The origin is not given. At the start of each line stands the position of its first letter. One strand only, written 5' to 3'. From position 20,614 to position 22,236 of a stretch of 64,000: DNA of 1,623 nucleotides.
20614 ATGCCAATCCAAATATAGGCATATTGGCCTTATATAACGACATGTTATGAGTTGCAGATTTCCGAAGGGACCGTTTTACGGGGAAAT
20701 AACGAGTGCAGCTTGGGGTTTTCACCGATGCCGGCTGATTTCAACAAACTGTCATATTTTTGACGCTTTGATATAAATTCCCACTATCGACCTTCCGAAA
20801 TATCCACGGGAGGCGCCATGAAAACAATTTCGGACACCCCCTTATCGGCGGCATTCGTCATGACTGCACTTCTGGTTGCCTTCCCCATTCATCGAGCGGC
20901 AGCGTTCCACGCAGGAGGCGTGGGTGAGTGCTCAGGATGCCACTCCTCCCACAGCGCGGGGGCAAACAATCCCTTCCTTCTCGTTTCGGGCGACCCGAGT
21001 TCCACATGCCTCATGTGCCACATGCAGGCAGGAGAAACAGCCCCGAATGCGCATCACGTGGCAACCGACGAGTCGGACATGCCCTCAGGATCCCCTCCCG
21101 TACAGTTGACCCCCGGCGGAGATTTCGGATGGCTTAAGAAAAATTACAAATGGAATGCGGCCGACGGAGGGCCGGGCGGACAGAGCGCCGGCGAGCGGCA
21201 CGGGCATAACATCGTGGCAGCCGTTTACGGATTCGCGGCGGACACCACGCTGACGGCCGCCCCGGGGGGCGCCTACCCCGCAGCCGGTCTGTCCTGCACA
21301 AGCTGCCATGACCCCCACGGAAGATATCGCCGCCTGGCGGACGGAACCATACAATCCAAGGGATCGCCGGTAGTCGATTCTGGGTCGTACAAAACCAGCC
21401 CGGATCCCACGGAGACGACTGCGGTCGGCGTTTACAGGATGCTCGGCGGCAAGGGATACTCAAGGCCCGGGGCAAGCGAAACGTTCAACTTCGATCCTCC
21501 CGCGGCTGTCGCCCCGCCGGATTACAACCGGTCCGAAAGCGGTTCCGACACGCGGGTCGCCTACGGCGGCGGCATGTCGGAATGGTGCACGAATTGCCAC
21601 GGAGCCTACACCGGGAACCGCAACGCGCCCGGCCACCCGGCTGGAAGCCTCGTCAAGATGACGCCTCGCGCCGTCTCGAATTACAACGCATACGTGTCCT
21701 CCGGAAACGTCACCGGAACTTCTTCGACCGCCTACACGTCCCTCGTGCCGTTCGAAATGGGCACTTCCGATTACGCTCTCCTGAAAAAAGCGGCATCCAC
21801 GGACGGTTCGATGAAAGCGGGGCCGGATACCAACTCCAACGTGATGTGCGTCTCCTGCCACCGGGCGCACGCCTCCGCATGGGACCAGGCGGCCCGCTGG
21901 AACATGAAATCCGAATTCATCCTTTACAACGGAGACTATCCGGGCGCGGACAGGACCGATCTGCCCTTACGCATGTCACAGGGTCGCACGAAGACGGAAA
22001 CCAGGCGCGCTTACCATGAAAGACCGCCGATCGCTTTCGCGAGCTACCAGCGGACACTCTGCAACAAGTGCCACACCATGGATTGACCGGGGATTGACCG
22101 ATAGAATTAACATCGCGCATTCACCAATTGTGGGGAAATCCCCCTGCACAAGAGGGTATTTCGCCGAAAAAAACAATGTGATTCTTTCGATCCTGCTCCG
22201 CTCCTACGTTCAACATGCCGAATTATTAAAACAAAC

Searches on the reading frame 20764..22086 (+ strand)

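Call 4: search_protein_families(library=pfam, proteins=[window:20764-22086:+], max_evalue=1)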
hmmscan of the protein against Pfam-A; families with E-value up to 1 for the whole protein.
window:20764-22086:+ (440 aa): 6 families
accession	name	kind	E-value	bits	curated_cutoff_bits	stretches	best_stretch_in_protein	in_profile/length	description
PF09699.15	Paired_CXXCH_1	-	4.1e-14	52.4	20.6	3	53-89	6-39/41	Doubled CXXCH motif (Paired_CXXCH_1)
PF14537.11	Cytochrom_c3_2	-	1.4e-06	29.1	25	0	349-372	47-70/79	Cytochrome c3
PF14522.11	Cytochrome_C7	-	0.0005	20.3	24.8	0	48-90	7-52/67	Cytochrome c7 and related cytochrome c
PF02085.21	Cytochrom_CIII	-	0.056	14.2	22.9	0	52-94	45-90/101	Class III cytochrome C family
PF00034.26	Cytochrom_C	-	0.27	13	21.3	0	177-188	11-22/90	Cytochrome c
PF13442.11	Cytochrome_CBB3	-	0.98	10.2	27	0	272-291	11-28/68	Cytochrome C oxidase, cbb3-type, subunit III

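Call 5: search_protein_families(library=ncbifam, proteins=[window:20764-22086:+], max_evalue=1)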
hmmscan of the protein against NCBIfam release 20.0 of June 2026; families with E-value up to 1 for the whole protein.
window:20764-22086:+ (440 aa): 7 families
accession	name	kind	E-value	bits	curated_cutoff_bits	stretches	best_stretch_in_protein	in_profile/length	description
TIGR01905.1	paired_CXXCH_1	subfamily_domain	9.1e-13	47.9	25.2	3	54-89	7-39/41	doubled CXXCH domain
TIGR03508.1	decahem_SO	subfamily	2.3e-07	30.5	192.2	2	50-99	186-232/258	DmsE family decaheme c-type cytochrome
NF041028.1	decahem_GSU2203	exception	0.0019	17.5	325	1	52-88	221-254/317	GSU2203 family decaheme c-type cytochrome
TIGR03507.1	decahem_SO1788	subfamily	0.14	10.5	209.3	1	55-104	271-320/672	OmcA/MtrC family decaheme c-type cytochrome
NF043010.1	Cyt554_Nsmonas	equivalog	0.21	10.9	400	0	347-378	19-50/238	cytochrome c-550 CycA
NF000612.0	PRK00019.1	equivalog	0.72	9.5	70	1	273-287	36-50/72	50S ribosomal protein L31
TIGR03146.1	cyt_nit_nrfB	equivalog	0.8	10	166.6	0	358-371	108-121/145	cytochrome c nitrite reductase pentaheme subunit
